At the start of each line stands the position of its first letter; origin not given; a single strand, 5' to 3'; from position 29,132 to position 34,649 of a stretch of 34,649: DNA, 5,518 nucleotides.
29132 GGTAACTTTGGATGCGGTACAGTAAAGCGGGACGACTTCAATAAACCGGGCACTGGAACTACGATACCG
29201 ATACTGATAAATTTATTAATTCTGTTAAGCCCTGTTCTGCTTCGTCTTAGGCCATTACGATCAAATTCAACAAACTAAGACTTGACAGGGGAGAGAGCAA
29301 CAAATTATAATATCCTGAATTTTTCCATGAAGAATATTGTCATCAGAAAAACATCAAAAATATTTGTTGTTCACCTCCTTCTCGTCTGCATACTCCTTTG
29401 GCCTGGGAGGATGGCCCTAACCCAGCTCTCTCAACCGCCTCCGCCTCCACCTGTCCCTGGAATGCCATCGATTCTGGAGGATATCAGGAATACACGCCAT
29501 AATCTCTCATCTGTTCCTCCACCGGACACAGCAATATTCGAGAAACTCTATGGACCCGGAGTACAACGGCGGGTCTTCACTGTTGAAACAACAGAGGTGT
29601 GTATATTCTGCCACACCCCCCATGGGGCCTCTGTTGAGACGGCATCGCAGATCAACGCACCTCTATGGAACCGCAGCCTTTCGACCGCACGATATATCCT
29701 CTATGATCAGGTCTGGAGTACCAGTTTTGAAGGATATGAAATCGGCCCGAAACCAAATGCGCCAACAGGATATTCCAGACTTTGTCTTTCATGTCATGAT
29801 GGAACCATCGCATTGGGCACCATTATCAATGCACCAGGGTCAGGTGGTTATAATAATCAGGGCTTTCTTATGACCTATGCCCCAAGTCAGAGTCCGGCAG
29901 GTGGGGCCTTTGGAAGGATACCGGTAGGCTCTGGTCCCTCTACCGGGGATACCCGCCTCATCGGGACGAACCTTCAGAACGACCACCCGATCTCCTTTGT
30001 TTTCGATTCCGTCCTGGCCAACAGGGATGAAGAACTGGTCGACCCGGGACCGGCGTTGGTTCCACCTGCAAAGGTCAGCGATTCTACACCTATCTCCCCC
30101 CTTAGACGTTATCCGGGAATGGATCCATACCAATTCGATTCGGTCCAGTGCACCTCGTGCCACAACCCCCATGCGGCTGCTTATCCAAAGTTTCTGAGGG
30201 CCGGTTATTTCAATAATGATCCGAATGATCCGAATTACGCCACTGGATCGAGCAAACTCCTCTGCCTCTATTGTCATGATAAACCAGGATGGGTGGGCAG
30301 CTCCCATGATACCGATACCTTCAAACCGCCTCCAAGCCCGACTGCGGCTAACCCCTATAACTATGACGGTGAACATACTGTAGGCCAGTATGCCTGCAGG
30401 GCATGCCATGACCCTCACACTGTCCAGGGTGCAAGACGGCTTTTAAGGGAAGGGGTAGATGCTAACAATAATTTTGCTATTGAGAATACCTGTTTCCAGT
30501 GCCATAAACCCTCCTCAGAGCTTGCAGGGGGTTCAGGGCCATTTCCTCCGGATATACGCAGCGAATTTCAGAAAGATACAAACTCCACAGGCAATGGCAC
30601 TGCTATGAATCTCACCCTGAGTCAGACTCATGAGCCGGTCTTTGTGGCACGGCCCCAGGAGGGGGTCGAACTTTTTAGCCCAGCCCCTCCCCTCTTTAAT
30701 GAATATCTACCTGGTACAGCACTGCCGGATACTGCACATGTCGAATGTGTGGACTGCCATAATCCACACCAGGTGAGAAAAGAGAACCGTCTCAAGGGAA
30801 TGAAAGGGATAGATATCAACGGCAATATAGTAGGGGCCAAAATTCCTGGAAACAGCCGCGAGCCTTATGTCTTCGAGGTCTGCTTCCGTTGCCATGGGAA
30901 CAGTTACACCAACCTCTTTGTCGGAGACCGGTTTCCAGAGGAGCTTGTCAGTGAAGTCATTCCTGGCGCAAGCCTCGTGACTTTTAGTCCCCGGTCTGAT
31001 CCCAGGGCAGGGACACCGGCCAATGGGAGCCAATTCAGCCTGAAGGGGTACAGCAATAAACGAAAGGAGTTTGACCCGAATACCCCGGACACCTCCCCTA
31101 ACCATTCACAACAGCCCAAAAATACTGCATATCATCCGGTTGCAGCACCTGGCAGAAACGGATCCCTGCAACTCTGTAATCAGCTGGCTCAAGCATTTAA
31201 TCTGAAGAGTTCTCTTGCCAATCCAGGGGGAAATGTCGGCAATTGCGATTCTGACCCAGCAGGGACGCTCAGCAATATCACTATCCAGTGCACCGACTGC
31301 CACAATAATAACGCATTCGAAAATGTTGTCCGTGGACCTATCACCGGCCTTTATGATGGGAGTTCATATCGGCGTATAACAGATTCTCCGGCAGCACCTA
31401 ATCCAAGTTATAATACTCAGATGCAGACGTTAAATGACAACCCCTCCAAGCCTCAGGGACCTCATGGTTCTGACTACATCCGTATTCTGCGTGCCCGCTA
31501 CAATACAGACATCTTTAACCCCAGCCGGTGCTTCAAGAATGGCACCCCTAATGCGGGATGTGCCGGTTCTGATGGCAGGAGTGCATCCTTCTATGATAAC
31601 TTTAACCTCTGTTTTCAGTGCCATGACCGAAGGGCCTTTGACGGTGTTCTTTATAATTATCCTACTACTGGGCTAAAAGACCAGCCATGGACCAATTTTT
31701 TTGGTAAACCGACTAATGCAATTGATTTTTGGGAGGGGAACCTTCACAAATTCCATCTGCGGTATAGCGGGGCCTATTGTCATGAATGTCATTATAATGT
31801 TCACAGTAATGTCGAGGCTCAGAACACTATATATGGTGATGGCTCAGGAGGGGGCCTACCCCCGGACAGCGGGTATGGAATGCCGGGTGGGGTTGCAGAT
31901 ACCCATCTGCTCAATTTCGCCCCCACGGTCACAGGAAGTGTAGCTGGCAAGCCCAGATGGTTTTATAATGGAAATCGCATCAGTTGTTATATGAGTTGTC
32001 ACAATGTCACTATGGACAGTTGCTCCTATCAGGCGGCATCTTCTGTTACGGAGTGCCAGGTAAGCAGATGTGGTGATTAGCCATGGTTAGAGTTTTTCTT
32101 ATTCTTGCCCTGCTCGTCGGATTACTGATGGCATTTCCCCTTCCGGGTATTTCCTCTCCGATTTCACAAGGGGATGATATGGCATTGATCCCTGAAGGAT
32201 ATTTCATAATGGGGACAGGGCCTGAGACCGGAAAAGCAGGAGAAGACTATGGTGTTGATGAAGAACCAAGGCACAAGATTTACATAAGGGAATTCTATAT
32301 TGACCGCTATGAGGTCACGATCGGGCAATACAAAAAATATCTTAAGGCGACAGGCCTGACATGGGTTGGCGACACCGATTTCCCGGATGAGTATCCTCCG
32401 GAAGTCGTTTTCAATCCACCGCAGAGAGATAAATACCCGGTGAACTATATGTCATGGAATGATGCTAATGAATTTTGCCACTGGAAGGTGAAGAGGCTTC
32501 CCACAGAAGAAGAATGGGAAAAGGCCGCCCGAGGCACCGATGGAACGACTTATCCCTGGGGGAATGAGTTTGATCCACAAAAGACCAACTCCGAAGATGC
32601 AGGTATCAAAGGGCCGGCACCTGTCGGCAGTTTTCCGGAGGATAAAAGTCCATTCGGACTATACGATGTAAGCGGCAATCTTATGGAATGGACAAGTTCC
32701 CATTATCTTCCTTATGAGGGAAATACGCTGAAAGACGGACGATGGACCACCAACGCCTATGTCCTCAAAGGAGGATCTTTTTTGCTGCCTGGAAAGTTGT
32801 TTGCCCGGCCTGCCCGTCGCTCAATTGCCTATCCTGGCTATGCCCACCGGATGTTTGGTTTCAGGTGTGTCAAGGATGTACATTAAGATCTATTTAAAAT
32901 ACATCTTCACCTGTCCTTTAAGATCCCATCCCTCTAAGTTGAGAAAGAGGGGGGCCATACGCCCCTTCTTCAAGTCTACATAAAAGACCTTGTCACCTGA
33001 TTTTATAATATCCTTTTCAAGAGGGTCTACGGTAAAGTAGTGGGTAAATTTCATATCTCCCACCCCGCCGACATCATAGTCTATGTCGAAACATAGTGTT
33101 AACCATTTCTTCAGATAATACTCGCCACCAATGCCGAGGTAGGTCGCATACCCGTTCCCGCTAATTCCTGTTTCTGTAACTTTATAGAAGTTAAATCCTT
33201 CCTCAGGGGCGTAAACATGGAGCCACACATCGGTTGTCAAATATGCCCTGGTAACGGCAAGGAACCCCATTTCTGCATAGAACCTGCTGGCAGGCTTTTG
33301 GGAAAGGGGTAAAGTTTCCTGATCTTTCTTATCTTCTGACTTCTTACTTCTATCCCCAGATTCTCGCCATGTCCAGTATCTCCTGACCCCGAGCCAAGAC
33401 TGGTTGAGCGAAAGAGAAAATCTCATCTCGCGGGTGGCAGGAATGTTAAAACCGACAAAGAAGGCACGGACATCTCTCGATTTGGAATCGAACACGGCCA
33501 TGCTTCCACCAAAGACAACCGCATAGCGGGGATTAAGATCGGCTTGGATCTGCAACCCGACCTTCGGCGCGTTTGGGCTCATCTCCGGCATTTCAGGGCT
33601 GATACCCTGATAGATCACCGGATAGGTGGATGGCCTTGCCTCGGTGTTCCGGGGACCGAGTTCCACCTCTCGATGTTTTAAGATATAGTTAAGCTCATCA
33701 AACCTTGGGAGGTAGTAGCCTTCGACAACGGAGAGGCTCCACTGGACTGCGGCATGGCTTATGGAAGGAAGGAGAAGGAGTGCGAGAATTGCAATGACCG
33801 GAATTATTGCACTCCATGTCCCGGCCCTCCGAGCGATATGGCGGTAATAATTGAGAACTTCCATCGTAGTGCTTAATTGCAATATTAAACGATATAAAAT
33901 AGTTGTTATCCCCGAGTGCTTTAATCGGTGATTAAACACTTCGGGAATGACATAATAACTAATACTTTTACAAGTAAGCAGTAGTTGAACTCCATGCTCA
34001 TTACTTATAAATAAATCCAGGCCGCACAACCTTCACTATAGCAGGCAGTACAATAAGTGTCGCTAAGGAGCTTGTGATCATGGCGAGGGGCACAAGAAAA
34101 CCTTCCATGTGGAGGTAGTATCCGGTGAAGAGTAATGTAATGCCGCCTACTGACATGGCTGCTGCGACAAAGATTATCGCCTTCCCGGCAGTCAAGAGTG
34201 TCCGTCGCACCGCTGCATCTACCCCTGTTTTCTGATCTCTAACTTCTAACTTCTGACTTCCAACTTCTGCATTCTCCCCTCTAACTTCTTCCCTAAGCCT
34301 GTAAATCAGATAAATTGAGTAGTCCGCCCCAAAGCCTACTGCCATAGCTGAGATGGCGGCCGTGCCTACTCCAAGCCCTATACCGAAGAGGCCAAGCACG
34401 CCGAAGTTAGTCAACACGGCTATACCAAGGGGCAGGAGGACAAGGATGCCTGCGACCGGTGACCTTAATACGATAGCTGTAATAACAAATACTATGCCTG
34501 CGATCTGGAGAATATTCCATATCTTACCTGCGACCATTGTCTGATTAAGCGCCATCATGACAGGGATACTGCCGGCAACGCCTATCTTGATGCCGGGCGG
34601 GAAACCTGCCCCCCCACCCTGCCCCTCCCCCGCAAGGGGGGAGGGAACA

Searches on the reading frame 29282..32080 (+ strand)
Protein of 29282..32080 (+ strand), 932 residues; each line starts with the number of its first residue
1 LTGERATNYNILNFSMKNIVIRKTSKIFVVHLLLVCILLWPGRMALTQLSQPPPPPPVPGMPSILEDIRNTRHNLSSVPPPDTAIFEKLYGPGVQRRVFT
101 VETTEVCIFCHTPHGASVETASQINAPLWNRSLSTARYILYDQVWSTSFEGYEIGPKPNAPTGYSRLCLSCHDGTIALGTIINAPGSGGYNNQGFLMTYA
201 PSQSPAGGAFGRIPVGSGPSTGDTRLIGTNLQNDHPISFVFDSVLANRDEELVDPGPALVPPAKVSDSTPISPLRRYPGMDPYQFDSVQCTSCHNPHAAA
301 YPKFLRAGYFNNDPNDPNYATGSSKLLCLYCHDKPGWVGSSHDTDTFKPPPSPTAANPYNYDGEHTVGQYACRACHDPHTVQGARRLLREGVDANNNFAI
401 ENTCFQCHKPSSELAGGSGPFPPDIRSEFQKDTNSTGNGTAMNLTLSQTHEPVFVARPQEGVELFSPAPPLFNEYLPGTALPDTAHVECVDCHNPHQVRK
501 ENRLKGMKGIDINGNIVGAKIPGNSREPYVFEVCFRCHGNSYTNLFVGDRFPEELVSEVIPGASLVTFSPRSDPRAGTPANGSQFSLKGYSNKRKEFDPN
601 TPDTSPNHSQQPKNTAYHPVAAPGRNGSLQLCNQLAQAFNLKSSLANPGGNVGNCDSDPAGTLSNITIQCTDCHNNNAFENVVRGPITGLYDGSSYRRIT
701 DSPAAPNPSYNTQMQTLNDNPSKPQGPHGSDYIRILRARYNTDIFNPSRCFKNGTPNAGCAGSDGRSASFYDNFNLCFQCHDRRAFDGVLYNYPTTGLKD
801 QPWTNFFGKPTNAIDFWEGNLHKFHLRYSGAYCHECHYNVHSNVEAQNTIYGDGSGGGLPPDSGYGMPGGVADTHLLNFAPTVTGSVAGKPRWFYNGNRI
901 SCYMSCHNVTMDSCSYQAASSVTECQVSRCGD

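Call 8: search_protein_families(library=pfam, proteins=[window:29282-32080:+], max_evalue=1)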
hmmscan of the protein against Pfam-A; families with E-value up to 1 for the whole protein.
window:29282-32080:+ (932 aa): 6 families
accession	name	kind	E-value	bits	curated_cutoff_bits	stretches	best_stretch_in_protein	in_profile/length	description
PF09699.15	Paired_CXXCH_1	-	1.4e-21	76.3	20.6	4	289-334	8-38/41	Doubled CXXCH motif (Paired_CXXCH_1)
PF14522.11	Cytochrome_C7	-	2.6e-13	50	24.8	3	365-412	8-52/67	Cytochrome c7 and related cytochrome c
PF02335.20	Cytochrom_C552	-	0.00034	20.1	24.1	1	362-413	237-287/438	Cytochrome c552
PF13442.11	Cytochrome_CBB3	-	0.00037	21.2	27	0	401-423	11-26/68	Cytochrome C oxidase, cbb3-type, subunit III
PF14537.11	Cytochrom_c3_2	-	0.0043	17.9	25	1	288-409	7-79/79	Cytochrome c3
PF18804.6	CxC3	-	0.38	11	26.6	1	287-341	45-98/113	CxC3 like cysteine cluster associated with KDZ transposases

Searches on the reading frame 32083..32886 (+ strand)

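Call 8: search_protein_families(library=pfam, proteins=[window:32083-32886:+], max_evalue=1)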
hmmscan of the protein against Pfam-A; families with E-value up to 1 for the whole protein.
window:32083-32886:+ (267 aa): 1 family
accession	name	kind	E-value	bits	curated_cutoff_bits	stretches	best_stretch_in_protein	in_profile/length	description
PF03781.23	FGE-sulfatase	-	1e-52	179.8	23.3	1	30-264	2-255/255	Sulfatase-modifying factor enzyme 1-like domain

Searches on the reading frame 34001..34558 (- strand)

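Call 8: search_protein_families(library=pfam, proteins=[window:34001-34558:-], max_evalue=1)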
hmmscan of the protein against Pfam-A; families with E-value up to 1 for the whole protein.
window:34001-34558:- (185 aa): 1 family
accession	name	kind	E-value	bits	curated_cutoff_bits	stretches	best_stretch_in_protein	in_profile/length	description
PF03176.21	MMPL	-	1.5e-09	37.7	20.5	1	19-177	152-301/333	MMPL family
